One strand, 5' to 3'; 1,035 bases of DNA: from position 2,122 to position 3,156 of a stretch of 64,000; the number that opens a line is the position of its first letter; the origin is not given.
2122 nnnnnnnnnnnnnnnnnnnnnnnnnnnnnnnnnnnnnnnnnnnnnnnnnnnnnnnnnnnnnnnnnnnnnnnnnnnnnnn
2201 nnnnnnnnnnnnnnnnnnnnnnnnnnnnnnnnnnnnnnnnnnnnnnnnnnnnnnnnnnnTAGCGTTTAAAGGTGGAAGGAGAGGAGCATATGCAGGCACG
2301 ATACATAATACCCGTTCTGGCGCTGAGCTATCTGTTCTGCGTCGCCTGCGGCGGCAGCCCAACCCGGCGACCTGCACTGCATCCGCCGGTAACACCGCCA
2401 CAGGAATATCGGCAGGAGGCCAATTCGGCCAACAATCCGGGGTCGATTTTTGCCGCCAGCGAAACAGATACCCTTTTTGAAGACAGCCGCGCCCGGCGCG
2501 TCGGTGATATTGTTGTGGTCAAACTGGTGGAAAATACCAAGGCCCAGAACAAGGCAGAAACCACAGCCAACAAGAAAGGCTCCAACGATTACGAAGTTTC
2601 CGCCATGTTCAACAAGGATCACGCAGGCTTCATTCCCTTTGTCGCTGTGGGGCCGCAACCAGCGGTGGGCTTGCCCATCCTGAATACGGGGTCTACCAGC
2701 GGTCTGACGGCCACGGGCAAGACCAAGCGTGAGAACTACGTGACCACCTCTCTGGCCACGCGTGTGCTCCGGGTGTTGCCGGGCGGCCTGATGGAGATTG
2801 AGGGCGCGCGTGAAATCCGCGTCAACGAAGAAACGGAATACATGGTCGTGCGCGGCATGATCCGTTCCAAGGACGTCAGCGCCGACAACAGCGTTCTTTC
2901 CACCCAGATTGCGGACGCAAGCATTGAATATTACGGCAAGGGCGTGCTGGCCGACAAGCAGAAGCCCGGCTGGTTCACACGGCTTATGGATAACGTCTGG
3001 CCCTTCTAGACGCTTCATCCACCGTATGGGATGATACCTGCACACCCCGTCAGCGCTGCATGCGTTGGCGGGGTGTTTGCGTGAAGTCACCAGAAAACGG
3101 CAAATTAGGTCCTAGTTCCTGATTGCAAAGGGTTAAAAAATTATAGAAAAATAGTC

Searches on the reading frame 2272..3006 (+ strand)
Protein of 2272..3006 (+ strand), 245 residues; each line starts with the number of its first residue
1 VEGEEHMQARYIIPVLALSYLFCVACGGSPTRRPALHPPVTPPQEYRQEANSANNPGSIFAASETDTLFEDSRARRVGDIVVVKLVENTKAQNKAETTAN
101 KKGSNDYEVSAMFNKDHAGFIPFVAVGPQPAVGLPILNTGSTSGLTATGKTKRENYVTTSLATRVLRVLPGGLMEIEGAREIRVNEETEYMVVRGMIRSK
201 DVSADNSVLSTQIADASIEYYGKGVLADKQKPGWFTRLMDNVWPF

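Call 51: search_protein_families(library=ncbifam, proteins=[window:2272-3006:+], max_evalue=0.00001)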
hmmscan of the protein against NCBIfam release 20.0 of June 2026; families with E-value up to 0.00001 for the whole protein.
window:2272-3006:+ (245 aa): 13 families
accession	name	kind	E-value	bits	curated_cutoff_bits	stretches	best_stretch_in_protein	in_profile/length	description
NF009336.0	PRK12696.1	equivalog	1.1e-107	359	303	1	13-245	5-238/238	flagellar basal body L-ring protein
NF001301.1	PRK00249.1-1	equivalog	3.1e-49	167.6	280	1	22-240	11-223/224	flagellar basal body L-ring protein FlgH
NF001304.0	PRK00249.1-4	equivalog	3.1e-44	151.3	247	1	19-244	12-227/228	flagellar basal body L-ring protein FlgH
NF009338.1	PRK12698.1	equivalog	1.1e-39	136.7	303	1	33-245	16-218/218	flagellar basal body L-ring protein FlgH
NF001305.1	PRK00249.1-5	equivalog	1.4e-39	136.1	255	1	30-245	29-239/239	flagellar basal body L-ring protein FlgH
NF009337.1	PRK12697.1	equivalog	5.2e-32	111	380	1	32-245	17-215/215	flagellar basal body L-ring protein FlgH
NF009072.1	PRK12407.1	equivalog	6.5e-32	111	323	2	149-240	123-214/220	flagellar basal body L-ring protein FlgH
NF001303.0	PRK00249.1-3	equivalog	9.1e-32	110.4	288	1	36-245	30-238/238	flagellar basal body L-ring protein FlgH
NF009340.0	PRK12700.1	equivalog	8.3e-29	100.7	414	1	17-240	13-225/230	flagellar basal body L-ring protein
NF009429.1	PRK12788.1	equivalog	3.6e-28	98.5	380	1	63-245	60-231/231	flagellar basal body L-ring protein FlgH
NF009339.0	PRK12699.1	equivalog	3.7e-28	98.5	375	1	6-245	13-246/246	flagellar basal body L-ring protein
NF001302.0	PRK00249.1-2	equivalog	1.3e-26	93.7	410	1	43-239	70-256/260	flagellar basal body L-ring protein FlgH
NF009341.0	PRK12701.1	equivalog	5.9e-25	88.4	480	1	23-239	24-223/230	flagellar basal body L-ring protein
